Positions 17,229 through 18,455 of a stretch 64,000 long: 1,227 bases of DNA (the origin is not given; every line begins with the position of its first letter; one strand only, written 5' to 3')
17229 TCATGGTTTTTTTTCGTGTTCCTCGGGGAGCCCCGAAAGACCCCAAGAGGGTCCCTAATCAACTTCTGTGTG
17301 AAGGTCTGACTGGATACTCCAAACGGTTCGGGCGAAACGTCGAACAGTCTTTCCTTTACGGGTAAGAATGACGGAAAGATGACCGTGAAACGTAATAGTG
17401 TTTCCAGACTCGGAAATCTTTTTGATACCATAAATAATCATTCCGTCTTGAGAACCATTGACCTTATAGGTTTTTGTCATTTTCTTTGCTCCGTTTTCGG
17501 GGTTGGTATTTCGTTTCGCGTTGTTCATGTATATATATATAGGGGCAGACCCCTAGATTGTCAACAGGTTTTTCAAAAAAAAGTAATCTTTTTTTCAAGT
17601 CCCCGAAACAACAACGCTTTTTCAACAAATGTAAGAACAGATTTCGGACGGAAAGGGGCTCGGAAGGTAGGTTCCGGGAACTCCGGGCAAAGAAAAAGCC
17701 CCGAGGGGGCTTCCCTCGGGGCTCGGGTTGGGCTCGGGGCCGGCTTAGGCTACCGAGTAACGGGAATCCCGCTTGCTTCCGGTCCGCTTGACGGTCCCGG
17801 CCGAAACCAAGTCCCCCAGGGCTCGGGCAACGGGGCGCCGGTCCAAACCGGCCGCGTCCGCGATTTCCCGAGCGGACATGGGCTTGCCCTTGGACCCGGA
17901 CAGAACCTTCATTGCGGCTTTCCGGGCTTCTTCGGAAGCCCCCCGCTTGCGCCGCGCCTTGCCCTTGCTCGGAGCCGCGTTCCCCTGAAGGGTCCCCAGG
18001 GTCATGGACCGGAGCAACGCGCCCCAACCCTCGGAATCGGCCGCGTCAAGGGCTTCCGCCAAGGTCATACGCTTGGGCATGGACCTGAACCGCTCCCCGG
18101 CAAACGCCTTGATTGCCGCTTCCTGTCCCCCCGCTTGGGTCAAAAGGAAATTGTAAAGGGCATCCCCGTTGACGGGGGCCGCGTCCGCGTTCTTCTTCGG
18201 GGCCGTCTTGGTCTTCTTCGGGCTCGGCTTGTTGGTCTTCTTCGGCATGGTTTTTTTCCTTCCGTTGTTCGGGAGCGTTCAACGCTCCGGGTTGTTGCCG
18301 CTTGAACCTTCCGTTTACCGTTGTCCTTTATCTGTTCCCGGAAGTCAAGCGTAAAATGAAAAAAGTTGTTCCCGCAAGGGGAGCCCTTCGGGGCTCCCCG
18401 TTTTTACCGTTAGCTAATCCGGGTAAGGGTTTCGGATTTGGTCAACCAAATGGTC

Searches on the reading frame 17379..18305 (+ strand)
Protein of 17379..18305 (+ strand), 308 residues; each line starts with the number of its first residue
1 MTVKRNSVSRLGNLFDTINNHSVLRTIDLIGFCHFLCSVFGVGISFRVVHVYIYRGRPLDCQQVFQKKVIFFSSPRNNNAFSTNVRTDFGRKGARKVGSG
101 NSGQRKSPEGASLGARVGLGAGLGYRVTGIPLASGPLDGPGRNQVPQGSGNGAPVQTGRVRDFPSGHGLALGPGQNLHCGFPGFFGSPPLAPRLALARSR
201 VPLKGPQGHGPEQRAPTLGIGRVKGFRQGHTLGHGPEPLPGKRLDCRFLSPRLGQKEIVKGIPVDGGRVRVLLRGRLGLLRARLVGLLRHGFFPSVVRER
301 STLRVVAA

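Call 22: search_protein_families(library=pfam, proteins=[window:17379-18305:+], max_evalue=0.01)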
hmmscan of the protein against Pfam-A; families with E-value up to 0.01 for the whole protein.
window:17379-18305:+ (308 aa): 0 families

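Call 36: find_encoding_contigs(protein=window:17379-18305:+, flank=6000, max_places=2)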
Protein window:17379-18305:+ (308 aa): no gene with exactly this product is on record in the collection.

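Call 98: search_protein_families(library=phrogs, proteins=[window:17379-18305:+], max_evalue=0.01)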
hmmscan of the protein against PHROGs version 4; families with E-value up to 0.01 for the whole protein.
window:17379-18305:+ (308 aa): 0 families
